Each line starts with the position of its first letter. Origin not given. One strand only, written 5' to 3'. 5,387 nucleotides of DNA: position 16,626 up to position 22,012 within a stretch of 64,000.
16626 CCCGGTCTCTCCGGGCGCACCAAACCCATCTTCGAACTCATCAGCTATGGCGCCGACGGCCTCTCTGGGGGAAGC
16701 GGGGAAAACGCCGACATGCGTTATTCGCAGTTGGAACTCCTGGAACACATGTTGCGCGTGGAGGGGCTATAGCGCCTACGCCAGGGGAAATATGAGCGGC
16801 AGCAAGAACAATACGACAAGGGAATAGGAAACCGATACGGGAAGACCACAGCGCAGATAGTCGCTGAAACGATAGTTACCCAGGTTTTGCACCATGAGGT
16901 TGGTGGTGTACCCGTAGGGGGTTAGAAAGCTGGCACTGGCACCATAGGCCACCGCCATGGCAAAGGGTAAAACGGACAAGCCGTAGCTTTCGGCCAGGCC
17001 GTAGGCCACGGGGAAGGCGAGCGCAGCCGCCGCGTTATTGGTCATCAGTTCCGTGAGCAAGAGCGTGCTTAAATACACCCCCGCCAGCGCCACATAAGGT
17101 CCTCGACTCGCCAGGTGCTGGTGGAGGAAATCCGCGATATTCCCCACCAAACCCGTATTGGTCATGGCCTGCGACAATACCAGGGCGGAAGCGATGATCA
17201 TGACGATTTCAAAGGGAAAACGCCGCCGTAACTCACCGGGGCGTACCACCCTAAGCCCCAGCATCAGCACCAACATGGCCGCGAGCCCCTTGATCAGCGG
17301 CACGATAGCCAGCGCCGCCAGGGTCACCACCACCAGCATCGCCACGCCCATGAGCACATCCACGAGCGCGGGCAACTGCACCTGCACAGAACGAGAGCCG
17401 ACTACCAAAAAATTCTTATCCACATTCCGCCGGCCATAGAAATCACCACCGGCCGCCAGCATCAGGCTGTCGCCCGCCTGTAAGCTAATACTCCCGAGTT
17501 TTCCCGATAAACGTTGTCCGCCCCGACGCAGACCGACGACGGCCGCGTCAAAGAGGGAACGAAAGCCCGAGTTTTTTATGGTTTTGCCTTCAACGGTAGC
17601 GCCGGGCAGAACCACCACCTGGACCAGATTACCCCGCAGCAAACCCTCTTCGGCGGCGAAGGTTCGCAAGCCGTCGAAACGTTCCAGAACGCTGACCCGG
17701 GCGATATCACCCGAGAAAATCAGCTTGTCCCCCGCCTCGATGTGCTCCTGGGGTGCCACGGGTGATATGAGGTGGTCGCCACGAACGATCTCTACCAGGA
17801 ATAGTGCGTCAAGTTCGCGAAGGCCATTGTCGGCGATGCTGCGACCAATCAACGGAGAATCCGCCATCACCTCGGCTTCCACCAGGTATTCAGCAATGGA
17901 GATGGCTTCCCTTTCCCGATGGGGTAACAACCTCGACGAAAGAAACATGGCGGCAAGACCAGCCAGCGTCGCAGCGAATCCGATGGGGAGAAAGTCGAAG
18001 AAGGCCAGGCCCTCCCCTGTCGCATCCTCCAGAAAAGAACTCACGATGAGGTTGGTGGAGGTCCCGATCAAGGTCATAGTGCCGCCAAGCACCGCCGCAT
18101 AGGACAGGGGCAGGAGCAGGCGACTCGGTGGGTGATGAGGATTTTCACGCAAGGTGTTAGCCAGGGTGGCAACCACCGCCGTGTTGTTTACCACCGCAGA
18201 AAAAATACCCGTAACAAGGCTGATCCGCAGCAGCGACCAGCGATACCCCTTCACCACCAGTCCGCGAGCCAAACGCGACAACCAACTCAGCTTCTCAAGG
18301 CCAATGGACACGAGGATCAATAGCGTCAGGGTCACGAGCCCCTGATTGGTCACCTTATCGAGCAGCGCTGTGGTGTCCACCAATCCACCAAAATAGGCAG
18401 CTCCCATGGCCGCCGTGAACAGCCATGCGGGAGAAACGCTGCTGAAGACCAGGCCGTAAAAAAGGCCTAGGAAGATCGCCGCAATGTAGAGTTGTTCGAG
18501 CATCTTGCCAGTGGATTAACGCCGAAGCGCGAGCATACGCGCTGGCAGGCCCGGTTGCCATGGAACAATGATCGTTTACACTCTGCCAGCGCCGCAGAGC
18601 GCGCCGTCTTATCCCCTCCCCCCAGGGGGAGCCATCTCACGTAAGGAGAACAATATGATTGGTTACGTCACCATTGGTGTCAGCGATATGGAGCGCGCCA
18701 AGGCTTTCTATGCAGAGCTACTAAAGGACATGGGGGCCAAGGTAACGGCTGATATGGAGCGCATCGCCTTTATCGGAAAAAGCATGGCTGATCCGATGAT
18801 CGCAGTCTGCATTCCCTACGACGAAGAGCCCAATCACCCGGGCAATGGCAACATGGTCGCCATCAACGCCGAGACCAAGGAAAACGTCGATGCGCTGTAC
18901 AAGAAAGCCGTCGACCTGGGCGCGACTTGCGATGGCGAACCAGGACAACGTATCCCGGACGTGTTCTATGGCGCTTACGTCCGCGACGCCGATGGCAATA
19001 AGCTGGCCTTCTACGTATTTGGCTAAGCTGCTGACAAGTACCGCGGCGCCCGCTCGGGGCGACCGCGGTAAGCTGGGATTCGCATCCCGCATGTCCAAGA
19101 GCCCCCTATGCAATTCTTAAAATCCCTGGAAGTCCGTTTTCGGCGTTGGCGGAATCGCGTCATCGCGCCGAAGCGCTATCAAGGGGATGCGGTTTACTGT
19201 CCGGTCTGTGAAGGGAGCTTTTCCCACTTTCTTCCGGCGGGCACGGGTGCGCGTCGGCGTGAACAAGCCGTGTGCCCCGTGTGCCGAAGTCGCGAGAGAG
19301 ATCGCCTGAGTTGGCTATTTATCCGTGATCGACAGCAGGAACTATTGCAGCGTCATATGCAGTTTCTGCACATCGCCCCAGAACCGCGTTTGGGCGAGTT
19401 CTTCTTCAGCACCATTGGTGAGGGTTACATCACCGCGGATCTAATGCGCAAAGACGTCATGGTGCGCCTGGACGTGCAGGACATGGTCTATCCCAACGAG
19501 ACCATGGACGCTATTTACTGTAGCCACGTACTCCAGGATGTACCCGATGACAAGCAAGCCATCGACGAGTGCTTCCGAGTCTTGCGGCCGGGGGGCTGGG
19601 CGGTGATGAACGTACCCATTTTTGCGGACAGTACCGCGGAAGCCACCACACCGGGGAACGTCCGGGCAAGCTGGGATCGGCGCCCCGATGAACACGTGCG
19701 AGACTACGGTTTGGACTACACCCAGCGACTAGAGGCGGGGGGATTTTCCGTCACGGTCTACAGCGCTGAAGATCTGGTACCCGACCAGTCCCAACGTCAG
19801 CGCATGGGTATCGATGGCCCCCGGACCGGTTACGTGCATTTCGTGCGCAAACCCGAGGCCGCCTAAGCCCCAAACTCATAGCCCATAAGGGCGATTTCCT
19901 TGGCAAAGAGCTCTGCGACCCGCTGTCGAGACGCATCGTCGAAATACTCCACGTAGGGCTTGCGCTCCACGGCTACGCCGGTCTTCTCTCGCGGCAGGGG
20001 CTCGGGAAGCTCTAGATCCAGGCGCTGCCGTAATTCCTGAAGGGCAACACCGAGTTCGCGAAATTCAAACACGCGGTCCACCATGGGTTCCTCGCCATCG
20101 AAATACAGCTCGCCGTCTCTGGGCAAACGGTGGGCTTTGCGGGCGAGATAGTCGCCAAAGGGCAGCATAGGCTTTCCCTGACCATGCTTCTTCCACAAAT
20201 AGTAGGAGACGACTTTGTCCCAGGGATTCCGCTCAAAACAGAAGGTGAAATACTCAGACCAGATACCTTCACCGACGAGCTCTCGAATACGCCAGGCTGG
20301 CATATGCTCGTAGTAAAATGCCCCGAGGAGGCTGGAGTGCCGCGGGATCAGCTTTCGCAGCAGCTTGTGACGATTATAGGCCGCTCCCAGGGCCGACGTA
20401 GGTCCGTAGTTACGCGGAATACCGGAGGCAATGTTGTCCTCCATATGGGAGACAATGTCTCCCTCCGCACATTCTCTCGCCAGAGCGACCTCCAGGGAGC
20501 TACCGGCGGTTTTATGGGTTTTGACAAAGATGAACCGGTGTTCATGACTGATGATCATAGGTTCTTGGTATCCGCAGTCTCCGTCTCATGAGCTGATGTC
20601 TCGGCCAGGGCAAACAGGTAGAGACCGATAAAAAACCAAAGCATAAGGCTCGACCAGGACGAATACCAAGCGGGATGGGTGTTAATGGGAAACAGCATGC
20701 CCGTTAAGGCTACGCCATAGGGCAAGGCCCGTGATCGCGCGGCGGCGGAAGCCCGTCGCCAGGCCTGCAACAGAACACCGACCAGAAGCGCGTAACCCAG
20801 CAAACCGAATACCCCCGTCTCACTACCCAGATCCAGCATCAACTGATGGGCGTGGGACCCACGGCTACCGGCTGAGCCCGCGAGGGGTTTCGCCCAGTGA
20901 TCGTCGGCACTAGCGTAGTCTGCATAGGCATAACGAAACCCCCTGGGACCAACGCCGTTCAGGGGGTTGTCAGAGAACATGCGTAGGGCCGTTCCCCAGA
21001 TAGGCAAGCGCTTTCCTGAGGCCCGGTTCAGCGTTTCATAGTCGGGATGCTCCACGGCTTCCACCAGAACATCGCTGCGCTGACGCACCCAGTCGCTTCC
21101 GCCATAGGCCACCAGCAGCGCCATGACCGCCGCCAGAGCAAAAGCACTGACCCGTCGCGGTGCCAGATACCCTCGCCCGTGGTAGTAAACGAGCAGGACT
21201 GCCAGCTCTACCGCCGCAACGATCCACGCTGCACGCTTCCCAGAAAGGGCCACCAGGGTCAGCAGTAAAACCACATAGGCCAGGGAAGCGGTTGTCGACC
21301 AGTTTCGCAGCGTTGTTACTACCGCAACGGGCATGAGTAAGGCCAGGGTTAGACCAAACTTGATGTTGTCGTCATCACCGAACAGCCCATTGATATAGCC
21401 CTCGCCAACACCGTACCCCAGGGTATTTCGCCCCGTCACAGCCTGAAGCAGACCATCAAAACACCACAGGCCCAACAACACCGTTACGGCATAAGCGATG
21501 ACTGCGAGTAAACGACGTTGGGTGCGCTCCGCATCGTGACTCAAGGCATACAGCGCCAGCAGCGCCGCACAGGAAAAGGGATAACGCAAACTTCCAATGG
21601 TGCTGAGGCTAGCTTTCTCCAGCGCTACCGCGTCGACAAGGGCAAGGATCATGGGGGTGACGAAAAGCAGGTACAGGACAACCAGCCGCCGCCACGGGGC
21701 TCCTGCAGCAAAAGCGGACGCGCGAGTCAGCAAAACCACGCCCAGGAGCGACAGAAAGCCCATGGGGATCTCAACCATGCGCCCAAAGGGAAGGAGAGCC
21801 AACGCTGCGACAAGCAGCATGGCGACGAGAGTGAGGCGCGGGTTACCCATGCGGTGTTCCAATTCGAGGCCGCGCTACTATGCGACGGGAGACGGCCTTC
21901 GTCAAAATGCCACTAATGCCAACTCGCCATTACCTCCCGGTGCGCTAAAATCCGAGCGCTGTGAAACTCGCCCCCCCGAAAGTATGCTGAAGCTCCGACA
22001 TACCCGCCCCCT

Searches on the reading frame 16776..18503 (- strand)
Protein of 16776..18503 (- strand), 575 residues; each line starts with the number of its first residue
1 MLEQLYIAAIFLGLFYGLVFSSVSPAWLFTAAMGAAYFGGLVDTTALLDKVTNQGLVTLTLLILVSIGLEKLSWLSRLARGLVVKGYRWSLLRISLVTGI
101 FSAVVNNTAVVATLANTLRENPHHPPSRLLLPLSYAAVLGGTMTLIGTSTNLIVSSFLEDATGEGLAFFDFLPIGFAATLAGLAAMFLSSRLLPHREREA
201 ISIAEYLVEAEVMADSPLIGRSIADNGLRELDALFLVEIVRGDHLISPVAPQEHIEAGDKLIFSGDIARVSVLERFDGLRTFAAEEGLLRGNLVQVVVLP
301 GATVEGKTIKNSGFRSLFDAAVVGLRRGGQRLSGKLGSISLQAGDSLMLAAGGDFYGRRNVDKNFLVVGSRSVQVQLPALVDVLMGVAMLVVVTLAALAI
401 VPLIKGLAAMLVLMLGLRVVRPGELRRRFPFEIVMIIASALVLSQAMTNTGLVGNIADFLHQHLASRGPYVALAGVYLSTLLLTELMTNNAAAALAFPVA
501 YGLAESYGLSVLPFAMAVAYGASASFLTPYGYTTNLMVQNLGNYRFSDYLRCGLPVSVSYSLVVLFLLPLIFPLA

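Call 66: search_protein_families(library=pfam, proteins=[window:16776-18503:-], max_evalue=0.00001)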
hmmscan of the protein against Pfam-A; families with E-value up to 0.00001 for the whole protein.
window:16776-18503:- (575 aa): 3 families
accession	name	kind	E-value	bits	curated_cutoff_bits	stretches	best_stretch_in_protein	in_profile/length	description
PF03600.22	CitMHS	-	6.1e-53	180.5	31.9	1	19-508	5-322/336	Citrate transporter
PF02080.26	TrkA_C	-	5.3e-21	74.7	27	2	207-276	1-69/71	TrkA-C domain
PF00939.25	Na_sulph_symp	-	2.9e-09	36.9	27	1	410-566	300-460/472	Sodium:sulfate symporter transmembrane region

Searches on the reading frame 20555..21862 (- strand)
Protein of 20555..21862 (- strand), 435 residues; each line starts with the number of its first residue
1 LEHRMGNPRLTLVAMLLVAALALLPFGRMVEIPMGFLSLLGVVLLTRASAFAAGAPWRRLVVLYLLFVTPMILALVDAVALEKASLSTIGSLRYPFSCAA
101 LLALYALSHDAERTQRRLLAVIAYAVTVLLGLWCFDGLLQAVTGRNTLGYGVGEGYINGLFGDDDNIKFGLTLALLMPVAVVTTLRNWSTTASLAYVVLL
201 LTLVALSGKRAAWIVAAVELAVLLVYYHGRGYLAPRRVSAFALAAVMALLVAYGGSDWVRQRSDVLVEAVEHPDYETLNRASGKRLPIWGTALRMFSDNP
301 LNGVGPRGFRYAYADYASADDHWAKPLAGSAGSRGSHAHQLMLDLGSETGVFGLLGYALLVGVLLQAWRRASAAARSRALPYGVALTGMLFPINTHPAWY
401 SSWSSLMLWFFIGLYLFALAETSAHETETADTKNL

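Call 66: search_protein_families(library=pfam, proteins=[window:20555-21862:-], max_evalue=0.00001)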
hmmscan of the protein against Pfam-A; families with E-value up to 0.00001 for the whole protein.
window:20555-21862:- (435 aa): 1 family
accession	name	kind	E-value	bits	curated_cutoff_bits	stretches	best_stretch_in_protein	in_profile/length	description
PF04932.20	Wzy_C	-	3.6e-20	72.7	31.7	1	196-357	2-148/149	O-Antigen ligase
